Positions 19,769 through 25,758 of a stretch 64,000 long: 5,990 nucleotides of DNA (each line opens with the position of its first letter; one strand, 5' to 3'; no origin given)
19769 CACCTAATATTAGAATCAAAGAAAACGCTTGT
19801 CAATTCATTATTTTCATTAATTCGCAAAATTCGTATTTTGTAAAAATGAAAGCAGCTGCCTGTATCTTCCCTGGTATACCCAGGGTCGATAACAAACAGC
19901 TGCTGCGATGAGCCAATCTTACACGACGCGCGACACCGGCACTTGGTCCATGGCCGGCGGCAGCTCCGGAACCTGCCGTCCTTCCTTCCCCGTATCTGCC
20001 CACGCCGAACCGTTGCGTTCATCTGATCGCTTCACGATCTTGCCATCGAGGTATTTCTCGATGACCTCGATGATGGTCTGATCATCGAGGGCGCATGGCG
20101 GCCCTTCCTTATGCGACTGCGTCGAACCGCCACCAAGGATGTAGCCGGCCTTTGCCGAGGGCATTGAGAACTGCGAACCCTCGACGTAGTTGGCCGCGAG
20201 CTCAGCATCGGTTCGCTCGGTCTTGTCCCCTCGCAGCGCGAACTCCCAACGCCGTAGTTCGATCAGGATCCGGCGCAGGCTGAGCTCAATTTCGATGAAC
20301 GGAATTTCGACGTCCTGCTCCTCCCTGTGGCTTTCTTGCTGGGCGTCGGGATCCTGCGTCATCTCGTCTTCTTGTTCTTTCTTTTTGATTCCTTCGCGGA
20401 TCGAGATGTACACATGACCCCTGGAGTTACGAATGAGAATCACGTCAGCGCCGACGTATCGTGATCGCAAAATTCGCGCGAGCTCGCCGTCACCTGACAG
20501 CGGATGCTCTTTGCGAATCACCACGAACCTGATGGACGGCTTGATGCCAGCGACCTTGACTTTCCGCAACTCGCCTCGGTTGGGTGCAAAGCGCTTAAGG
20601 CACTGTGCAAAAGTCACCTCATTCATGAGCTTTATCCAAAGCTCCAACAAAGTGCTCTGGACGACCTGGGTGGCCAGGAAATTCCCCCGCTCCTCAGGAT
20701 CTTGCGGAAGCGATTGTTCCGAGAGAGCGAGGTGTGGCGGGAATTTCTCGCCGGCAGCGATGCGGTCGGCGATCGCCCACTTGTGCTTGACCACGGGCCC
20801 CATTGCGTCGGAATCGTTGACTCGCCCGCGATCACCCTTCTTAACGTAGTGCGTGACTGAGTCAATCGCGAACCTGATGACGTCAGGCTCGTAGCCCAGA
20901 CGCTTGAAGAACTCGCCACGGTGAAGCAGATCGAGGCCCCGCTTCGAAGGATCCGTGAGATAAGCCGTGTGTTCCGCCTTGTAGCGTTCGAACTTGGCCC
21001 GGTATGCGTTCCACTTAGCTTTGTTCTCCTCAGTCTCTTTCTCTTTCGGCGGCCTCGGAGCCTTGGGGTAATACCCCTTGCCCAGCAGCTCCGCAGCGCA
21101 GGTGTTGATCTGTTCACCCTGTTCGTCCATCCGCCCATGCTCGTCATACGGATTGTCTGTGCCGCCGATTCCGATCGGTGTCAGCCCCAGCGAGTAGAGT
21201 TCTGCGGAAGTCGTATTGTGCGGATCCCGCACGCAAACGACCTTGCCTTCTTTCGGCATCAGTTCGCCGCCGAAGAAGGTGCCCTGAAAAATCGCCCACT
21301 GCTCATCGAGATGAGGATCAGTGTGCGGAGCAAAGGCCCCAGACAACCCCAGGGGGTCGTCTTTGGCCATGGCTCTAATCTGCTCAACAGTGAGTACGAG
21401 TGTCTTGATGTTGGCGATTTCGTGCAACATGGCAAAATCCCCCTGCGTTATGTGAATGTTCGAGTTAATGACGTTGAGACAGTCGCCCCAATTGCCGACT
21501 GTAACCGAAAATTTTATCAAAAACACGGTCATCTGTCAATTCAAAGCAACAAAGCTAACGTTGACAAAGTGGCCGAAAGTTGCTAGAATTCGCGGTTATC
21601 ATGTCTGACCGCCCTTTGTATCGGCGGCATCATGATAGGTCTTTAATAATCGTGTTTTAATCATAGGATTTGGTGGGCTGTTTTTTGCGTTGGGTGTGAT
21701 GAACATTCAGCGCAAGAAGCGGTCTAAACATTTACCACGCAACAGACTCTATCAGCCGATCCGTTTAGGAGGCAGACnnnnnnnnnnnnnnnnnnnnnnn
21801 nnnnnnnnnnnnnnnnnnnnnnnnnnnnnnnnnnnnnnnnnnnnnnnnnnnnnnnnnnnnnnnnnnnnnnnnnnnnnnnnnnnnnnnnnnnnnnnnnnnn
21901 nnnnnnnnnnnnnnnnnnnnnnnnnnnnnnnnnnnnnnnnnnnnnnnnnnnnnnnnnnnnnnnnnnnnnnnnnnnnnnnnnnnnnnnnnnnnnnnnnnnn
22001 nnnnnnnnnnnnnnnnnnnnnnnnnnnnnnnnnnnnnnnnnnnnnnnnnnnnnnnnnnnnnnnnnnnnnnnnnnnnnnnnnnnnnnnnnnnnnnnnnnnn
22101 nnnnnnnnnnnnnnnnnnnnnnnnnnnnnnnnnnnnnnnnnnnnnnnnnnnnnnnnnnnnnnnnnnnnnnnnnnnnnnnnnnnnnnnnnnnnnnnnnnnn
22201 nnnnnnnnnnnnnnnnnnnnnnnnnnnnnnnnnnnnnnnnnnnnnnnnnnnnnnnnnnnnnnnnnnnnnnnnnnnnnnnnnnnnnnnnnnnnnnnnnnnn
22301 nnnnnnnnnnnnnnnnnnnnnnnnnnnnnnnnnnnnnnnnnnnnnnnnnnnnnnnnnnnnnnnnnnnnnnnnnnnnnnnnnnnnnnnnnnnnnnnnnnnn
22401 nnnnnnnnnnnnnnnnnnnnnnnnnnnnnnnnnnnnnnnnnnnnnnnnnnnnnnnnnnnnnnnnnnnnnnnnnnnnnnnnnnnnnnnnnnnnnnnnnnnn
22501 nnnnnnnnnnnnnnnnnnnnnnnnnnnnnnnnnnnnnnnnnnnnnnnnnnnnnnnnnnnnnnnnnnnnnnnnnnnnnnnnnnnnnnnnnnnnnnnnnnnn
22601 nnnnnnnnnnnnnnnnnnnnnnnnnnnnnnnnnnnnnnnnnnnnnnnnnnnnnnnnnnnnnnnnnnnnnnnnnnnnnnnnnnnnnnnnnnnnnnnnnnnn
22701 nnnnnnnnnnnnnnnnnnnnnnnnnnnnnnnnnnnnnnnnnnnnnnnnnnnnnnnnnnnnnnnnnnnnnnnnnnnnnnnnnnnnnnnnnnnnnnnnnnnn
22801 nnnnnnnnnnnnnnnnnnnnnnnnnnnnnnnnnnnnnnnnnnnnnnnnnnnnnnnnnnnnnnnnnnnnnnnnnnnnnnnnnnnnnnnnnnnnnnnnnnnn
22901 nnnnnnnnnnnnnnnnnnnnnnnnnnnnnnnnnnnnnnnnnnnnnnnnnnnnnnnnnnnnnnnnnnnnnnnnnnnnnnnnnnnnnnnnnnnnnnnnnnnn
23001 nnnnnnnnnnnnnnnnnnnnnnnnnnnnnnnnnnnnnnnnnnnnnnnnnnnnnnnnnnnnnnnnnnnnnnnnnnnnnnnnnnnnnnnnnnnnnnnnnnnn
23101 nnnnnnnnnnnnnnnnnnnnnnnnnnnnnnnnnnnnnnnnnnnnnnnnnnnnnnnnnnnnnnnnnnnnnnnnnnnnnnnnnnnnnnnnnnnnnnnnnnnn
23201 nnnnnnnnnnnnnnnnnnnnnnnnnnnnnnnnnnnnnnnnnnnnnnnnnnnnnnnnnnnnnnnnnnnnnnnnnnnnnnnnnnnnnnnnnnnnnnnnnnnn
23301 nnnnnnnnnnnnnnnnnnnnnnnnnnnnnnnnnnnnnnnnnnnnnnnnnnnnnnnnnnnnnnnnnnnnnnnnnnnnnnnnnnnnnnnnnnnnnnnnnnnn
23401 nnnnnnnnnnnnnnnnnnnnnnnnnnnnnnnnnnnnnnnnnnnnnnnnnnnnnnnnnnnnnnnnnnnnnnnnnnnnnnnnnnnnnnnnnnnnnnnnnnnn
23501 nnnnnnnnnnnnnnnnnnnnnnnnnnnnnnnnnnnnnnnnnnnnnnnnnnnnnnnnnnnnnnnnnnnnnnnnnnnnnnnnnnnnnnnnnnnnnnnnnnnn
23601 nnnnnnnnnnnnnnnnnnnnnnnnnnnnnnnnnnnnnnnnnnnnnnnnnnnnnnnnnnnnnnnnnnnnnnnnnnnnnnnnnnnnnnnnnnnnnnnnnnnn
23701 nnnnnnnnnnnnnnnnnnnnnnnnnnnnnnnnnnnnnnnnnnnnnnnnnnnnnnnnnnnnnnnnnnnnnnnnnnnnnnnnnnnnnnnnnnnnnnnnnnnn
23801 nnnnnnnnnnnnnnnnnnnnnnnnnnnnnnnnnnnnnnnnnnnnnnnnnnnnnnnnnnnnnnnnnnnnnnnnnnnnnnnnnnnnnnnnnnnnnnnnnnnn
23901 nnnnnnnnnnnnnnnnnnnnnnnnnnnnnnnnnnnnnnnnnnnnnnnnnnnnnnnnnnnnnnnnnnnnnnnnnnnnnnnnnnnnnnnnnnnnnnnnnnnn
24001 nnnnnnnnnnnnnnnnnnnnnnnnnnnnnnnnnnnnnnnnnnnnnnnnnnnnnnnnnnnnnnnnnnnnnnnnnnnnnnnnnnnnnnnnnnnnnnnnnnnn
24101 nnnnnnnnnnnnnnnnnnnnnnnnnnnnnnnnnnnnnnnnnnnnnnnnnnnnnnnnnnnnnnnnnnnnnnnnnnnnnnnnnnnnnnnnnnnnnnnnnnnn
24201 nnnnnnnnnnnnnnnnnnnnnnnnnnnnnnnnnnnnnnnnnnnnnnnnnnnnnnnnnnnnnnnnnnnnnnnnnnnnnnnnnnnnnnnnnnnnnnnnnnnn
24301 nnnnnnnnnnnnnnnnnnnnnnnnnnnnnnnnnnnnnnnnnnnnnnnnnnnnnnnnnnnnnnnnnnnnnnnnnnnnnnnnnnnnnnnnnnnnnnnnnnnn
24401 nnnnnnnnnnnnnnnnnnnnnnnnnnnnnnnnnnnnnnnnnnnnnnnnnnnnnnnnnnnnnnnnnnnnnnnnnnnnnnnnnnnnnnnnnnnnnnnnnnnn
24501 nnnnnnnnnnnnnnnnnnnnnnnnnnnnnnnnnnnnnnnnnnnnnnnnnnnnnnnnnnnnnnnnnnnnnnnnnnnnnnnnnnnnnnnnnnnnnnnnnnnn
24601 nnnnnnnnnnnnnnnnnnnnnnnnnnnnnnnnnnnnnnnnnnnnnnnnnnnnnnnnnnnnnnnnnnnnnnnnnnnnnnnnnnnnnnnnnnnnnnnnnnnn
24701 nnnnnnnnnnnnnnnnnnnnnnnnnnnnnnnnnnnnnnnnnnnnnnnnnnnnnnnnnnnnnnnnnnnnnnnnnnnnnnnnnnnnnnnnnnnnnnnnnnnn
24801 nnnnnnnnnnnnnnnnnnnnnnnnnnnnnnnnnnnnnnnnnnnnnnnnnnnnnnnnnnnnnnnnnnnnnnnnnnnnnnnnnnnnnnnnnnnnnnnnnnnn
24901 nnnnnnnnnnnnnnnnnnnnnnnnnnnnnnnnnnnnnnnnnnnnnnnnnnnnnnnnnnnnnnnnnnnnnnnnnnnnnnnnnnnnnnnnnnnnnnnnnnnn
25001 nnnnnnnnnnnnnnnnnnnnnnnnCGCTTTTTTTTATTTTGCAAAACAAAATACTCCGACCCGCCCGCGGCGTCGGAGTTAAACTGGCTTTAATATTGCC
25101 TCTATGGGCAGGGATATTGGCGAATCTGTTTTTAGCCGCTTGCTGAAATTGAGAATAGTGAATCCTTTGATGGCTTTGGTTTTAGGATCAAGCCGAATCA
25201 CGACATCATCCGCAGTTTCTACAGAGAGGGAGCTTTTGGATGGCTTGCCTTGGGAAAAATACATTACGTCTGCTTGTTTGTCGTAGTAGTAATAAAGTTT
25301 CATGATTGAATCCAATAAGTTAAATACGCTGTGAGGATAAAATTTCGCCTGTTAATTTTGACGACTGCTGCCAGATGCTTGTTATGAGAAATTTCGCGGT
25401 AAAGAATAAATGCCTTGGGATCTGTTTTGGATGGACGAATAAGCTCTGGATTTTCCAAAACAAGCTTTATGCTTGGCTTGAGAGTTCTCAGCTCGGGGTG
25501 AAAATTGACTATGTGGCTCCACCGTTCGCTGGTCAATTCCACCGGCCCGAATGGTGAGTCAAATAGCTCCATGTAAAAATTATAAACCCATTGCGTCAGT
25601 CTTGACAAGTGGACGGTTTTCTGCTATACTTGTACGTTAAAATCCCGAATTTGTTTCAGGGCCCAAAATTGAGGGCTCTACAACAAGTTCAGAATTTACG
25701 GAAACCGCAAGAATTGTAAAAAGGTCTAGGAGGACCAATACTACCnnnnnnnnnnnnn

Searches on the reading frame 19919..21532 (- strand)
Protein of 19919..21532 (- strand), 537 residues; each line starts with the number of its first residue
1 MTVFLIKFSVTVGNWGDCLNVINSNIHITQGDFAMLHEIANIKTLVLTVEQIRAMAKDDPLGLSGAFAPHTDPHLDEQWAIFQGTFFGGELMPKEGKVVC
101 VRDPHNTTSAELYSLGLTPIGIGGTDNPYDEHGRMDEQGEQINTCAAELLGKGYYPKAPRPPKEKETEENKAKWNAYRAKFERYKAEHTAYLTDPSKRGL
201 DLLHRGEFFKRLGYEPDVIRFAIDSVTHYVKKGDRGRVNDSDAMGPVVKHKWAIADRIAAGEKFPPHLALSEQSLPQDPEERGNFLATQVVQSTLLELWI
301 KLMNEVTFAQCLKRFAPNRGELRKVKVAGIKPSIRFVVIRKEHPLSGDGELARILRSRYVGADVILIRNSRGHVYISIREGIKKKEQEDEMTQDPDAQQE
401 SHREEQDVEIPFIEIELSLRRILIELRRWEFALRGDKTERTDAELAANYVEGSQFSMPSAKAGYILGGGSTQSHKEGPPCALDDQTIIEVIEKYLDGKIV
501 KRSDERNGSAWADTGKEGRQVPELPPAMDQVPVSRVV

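Call 8: search_protein_families(library=pfam, proteins=[window:19919-21532:-], max_evalue=0.001)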
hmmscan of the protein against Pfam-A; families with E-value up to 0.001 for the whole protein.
window:19919-21532:- (537 aa): 0 families

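Call 61: search_protein_families(library=phrogs, proteins=[window:19919-21532:-], max_evalue=0.01)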
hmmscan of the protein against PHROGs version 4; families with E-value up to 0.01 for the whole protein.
window:19919-21532:- (537 aa): 0 families

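Call 78: find_homologous_proteins(query=window:19919-21532:-, max_evalue=0.001)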
Query window:19919-21532:- (537 aa): 2 proteins with E <= 0.001 among 8000 candidates.
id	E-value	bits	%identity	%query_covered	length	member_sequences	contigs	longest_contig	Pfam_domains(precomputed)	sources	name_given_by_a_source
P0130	0.0e+0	1236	100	100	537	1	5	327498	-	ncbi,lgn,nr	ncbi:MAG: hypothetical protein HYV13_01810 [Candidatus Doudnabacteria bacterium]|nr:hypothetical pro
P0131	1.9e-109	385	46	89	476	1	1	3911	-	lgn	-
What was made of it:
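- Tried and rejected: i537 has only one homolog cluster in the word-indexed search (call 78).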

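Call 98: search_protein_families(library=padloc, proteins=[window:19919-21532:-], max_evalue=0.01)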
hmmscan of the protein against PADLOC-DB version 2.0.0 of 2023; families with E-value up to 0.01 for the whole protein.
window:19919-21532:- (537 aa): 0 families

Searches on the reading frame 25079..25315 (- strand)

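Call 9: search_protein_families(library=pfam, proteins=[window:25079-25315:-], max_evalue=0.01)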
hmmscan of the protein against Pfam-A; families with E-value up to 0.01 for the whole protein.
window:25079-25315:- (78 aa): 1 family
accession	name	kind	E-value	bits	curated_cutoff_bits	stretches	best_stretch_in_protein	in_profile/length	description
PF10049.14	DUF2283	-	8.4e-06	26.3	23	1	10-58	3-49/49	Protein of unknown function (DUF2283)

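Call 61: search_protein_families(library=phrogs, proteins=[window:25079-25315:-], max_evalue=0.01)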
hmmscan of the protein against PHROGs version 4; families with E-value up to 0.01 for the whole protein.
window:25079-25315:- (78 aa): 1 family
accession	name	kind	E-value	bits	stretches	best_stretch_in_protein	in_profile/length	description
phrog_36767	-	unknown function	1.7e-05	25.8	1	6-71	11-78/95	-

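Call 98: search_protein_families(library=padloc, proteins=[window:25079-25315:-], max_evalue=0.01)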
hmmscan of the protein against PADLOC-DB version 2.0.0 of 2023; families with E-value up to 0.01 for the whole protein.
window:25079-25315:- (78 aa): 0 families

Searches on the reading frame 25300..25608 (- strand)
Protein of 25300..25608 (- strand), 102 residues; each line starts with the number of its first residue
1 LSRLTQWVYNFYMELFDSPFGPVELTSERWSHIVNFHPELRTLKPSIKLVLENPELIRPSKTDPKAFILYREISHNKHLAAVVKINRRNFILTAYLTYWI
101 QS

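Call 9: search_protein_families(library=pfam, proteins=[window:25300-25608:-], max_evalue=0.01)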
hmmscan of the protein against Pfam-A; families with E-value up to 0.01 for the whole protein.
window:25300-25608:- (102 aa): 1 family
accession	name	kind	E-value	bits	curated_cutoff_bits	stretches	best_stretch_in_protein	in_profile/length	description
PF18812.6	PBECR3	-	0.0047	17.3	30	1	26-87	27-96/115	phage-Barnase-EndoU-ColicinE5/D-RelE like nuclease3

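Call 61: search_protein_families(library=phrogs, proteins=[window:25300-25608:-], max_evalue=0.01)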
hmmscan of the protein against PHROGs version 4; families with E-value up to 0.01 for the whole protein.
window:25300-25608:- (102 aa): 0 families

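Call 98: search_protein_families(library=padloc, proteins=[window:25300-25608:-], max_evalue=0.01)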
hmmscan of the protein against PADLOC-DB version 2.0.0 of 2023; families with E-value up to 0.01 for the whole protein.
window:25300-25608:- (102 aa): 0 families
